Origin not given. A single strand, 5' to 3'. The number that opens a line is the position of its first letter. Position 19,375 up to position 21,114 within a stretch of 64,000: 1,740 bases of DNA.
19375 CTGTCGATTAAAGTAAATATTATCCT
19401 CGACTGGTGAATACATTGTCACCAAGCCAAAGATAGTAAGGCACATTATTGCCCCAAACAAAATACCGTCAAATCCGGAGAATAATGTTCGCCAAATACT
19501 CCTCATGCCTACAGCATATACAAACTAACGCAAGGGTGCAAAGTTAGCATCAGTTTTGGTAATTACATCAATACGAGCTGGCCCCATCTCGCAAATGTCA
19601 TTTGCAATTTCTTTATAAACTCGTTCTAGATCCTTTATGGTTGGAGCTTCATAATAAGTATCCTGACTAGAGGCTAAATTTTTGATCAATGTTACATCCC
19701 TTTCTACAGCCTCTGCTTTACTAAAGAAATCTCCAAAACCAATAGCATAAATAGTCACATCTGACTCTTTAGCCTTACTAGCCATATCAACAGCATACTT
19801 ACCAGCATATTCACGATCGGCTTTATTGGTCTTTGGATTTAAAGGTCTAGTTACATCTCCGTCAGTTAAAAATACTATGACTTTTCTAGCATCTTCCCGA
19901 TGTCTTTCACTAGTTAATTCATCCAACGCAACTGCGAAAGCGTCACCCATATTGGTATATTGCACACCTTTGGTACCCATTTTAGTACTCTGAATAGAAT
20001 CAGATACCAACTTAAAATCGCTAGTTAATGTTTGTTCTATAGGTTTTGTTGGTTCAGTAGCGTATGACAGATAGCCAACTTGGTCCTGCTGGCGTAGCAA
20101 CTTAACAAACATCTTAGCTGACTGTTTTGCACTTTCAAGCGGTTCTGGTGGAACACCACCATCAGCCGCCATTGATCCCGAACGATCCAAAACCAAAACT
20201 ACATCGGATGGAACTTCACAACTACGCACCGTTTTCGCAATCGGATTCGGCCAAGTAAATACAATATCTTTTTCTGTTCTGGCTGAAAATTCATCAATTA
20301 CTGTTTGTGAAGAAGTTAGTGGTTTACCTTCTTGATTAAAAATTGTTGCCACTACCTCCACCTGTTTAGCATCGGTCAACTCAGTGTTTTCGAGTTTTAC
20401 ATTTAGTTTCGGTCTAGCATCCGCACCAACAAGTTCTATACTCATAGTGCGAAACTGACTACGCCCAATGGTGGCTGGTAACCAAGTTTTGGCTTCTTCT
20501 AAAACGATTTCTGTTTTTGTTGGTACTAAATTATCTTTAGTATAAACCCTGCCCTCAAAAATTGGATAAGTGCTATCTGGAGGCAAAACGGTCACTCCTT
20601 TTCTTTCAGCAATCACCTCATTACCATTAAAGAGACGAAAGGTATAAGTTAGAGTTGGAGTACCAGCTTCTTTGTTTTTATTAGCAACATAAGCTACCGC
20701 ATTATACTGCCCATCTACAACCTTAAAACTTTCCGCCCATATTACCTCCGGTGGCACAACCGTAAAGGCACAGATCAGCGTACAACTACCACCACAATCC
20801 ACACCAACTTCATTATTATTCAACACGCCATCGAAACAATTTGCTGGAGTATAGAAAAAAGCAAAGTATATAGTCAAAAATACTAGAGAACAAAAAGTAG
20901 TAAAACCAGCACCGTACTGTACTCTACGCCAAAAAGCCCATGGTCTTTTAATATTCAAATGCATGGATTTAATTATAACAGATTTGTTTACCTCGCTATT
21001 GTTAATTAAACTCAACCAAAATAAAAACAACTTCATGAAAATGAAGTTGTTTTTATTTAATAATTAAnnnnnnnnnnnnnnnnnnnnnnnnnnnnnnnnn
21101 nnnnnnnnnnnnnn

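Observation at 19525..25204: Putative surface-adhesion operon: membrane anchor, 1094-aa tandem-repeat cysteine-motif protein, and vWA/MIDAS membrane protein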

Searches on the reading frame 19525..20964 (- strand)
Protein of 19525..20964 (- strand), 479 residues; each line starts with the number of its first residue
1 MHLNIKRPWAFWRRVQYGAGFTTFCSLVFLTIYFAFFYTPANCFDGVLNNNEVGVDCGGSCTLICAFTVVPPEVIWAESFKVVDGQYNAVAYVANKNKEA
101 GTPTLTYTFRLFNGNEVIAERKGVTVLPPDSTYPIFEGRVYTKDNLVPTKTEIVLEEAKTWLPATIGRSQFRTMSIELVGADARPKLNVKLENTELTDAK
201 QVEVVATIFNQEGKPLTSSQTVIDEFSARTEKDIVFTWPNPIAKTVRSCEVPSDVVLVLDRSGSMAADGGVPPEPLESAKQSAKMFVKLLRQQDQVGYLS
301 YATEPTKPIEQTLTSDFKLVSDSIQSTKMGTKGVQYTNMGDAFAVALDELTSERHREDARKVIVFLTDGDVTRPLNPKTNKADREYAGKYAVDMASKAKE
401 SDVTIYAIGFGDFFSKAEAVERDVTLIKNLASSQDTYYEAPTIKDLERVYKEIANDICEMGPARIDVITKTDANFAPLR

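Call 3: search_protein_families(library=pfam, proteins=[window:19525-20964:-], max_evalue=0.1)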
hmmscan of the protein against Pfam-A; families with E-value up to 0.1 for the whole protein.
window:19525-20964:- (479 aa): 5 families
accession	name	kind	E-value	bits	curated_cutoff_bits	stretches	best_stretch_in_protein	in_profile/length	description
PF00092.34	VWA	-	2.8e-19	70.4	23.8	1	254-450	1-172/174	von Willebrand factor type A domain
PF13519.12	VWA_2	-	2e-14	54.5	27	1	255-369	1-106/107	von Willebrand factor type A domain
PF13768.12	VWA_3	-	0.027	15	27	1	254-412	2-135/155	von Willebrand factor type A domain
PF10138.15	vWA-TerF-like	-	0.032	14.8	29.4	0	254-374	3-119/200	vWA found in TerF C terminus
PF17786.7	Mannosidase_ig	-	0.073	14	23.4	0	91-141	5-54/91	Mannosidase Ig/CBM-like domain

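Call 4: search_protein_families(library=ncbifam, proteins=[window:19525-20964:-], max_evalue=0.1)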
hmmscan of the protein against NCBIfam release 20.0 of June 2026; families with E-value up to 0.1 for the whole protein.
window:19525-20964:- (479 aa): 6 families
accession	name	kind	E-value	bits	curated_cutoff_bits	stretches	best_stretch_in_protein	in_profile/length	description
NF010238.0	PRK13685.1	subfamily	1.3e-13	50.8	432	1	254-457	98-298/335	hypothetical protein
NF047508.1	VWA_BatA_Lepto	exception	8e-11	41.5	380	1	254-455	90-271/315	VWA domain-containing protein BatA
TIGR03436.1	acidobact_VWFA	subfamily_domain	3.9e-09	36.4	81.25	1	224-413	33-222/324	VWA domain-containing protein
TIGR03788.1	marine_srt_targ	equivalog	1.6e-08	33.5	551.65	1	187-372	212-382/629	marine proteobacterial sortase target protein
TIGR02442.1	Cob-chelat-sub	hypoth_equivalog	4.4e-06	25.4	779.45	1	198-385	417-598/641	putative cobaltochelatase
NF047506.1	VWA_BatB_Lepto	exception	0.0064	15.6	350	1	253-371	86-198/324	VWA domain-containing protein BatB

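Call 10: search_solved_structures(query=window:19525-20964:-, max_evalue=0.01, show_alignments=1)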
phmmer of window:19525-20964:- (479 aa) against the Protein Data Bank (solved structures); distinct sequences matched with E-value up to 0.01: 1.
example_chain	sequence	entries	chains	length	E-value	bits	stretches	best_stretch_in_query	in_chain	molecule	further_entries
9c4f_I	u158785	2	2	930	0.00027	23.4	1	251-391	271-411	Inter-alpha-trypsin inhibitor heavy chain H4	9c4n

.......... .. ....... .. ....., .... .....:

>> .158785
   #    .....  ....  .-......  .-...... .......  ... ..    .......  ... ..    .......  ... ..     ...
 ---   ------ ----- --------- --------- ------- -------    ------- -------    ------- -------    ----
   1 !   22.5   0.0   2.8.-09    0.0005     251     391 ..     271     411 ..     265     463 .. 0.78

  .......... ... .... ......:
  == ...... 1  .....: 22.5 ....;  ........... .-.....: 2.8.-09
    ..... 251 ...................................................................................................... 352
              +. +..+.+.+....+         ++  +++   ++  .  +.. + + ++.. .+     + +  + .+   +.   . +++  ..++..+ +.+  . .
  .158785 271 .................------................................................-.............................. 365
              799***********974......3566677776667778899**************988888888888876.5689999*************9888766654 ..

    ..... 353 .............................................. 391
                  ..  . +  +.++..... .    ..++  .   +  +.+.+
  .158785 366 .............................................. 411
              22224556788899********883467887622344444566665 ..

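Call 24: find_homologous_proteins(query=window:19525-20964:-, max_evalue=0.001)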
Query window:19525-20964:- (479 aa): 1022 proteins with E <= 0.001 among 8000 candidates; the best 120 are listed.
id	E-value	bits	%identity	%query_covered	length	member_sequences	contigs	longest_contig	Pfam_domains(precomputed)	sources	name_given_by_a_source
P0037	0.0e+0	1028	94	100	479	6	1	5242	PF00092.35,PF13519.13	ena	-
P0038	2.1e-288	975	88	100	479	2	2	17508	PF00092.35,PF13519.13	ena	-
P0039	3.0e-283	958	86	100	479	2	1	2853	PF00092.35,PF13519.13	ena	-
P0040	9.0e-272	920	83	100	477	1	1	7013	PF00092.35,PF13519.13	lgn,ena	-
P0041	4.0e-247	839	76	99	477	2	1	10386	PF00092.35,PF13519.13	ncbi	-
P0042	6.8e-247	838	75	99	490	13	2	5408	PF00092.35,PF13519.13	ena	-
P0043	4.5e-246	835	74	99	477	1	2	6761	PF00092.35,PF13519.13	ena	-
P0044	5.0e-244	829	75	99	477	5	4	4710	PF00092.35,PF13519.13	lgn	-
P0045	2.3e-235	800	72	99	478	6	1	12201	PF00092.35,PF13519.13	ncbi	-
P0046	9.4e-231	785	71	99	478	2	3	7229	PF00092.35,PF13519.13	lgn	-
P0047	2.8e-227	773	69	100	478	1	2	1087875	PF00092.35,PF13519.13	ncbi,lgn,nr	ncbi:MAG: VWA domain-containing protein [Candidatus Nomurabacteria bacterium]|nr:VWA domain-containi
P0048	6.1e-222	756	69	99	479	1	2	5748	PF00092.35,PF13519.13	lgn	-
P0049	1.6e-221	754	68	100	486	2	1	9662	PF00092.35,PF13519.13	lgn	-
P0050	2.7e-221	754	68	100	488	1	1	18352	PF00092.35,PF13519.13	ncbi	-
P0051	5.3e-219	746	68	100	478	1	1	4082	PF00092.35,PF13519.13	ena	-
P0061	1.4e-212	725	66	99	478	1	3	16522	PF00092.35,PF13519.13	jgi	jgi:Mg-chelatase subunit ChlD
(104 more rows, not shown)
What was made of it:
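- The vWA protein is 59-94% identical at constant length across more than 1000 clusters (call 24).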

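Call 26: find_related_loci(query=A2, collection=genome_contigs, flank=10000)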
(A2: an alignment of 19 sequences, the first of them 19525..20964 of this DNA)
Query A2 (479 aa) in genome_contigs; peptide patterns used: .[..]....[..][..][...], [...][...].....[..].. (x = any residue, [..] = any of these).
146 stretches matched a pattern; 110 encode a relative of the query (tblastn E <= 1e-3); the best 80 are kept; 80 distinct loci.
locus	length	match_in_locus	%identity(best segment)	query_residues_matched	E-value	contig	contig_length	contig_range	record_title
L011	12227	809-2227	75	7-479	0e+0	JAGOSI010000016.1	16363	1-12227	MAG: Candidatus Paceibacterota bacterium isolate Gw_Eff_bin_314 Gw_Eff_7852_length_16363_cov_8.237435, whole genome shot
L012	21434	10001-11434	66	3-479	0e+0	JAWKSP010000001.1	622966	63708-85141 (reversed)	MAG: Candidatus Paceibacterota bacterium isolate ABC1.92 ABC1.92.fa-1, whole genome shotgun sequence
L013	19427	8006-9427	67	7-479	0e+0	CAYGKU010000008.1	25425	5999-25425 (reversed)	MAG TPA_asm: uncultured Candidatus Saccharibacteria bacterium isolate ERP116193_co2_378 genome assembly, contig: NODE_48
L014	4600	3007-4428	65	7-479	0e+0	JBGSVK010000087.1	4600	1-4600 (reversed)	MAG: Candidatus Paceibacteria bacterium isolate JTS-AC455 k141_3422816, whole genome shotgun sequence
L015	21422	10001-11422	64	7-479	0e+0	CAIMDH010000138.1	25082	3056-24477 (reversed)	uncultured bacterium isolate ErkenSummer_bin-2863 genome assembly, contig: bin-2863:138/147, whole genome shotgun sequen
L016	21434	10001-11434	64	2-478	0e+0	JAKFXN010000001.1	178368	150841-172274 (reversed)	MAG: Candidatus Parcubacteria bacterium isolate ND3_Bin_27 ND3_0000006, whole genome shotgun sequence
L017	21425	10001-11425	64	7-479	0e+0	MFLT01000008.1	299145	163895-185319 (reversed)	MAG: Candidatus Kaiserbacteria bacterium RIFCSPLOWO2_01_FULL_45_25 rifcsplowo2_01_scaffold_520, whole genome shotgun seq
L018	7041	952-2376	64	7-479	0e+0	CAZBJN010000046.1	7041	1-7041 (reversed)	MAG TPA_asm: uncultured Candidatus Saccharibacteria bacterium isolate SRP062349_co2_256 genome assembly, contig: NODE_59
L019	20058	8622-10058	63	1-479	0e+0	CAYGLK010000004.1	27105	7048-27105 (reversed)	MAG TPA_asm: uncultured Candidatus Saccharibacteria bacterium isolate ERP117304_co1_160 genome assembly, contig: NODE_18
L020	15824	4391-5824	63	5-479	0e+0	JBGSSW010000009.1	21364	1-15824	MAG: Candidatus Paceibacteria bacterium isolate JTS-AC391 k141_360425, whole genome shotgun sequence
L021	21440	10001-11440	60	1-479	0e+0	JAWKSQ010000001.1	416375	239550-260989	MAG: Candidatus Paceibacterota bacterium isolate AC1.72 AC1.72.fa-1, whole genome shotgun sequence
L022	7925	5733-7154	62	7-479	0e+0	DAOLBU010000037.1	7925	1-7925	MAG TPA_asm: Candidatus Paceibacterota bacterium isolate AMR_MDS_0110 NODE_1881_length_7925_cov_4.694536, whole genome s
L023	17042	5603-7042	60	1-479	0e+0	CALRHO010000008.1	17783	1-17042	MAG: Candidatus Nomurabacteria bacterium isolate RE-15aug16-192 genome assembly, contig: RE-15aug16-C4132, whole genome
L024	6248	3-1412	62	10-479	0e+0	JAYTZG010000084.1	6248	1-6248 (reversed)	MAG: Candidatus Paceibacterota bacterium isolate GFS_6291 GFS_6291_83, whole genome shotgun sequence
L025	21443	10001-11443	60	2-479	0e+0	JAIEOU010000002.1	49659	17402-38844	MAG: Patescibacteria group bacterium isolate co.spades.DASTOOL.1kb_143 c_000000442870, whole genome shotgun sequence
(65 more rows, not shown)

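Call 86: find_encoding_contigs(protein=P0061, flank=10000, max_places=1)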
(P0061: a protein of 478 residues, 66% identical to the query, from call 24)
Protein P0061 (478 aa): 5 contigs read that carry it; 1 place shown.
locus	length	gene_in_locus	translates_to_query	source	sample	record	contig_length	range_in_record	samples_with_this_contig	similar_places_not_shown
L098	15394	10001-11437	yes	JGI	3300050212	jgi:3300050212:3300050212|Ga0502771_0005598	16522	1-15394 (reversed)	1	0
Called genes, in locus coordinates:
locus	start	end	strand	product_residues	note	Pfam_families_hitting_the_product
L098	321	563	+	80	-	-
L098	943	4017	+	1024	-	-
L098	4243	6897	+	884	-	-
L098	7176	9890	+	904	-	-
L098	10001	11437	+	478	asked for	PF00092:VWA, PF13519:VWA_2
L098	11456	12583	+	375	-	PF01098:FTSW_RODA_SPOVE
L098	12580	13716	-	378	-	PF13477:Glyco_trans_4_2, PF13439:Glyco_transf_4, PF13579:Glyco_trans_4_4, PF00534:Glycos_transf_1, PF13692:Glyco_trans_1_4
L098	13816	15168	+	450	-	PF02397:Bac_transf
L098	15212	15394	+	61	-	?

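Call 90: search_protein_families(library=pfam, proteins=[L022:2090-2842:+, L022:2861-5590:+], max_evalue=0.001)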
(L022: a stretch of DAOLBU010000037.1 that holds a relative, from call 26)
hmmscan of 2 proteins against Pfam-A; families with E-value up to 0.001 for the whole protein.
L022:2090-2842:+ (250 aa): 0 families

L022:2861-5590:+ (909 aa): 2 families
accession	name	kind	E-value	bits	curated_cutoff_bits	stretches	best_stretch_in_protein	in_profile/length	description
PF00041.27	fn3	-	4.5e-06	27.2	25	1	173-251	3-83/84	Fibronectin type III domain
PF02368.24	Big_2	-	0.00011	22.6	22.8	0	463-502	28-65/79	Bacterial Ig-like domain (group 2)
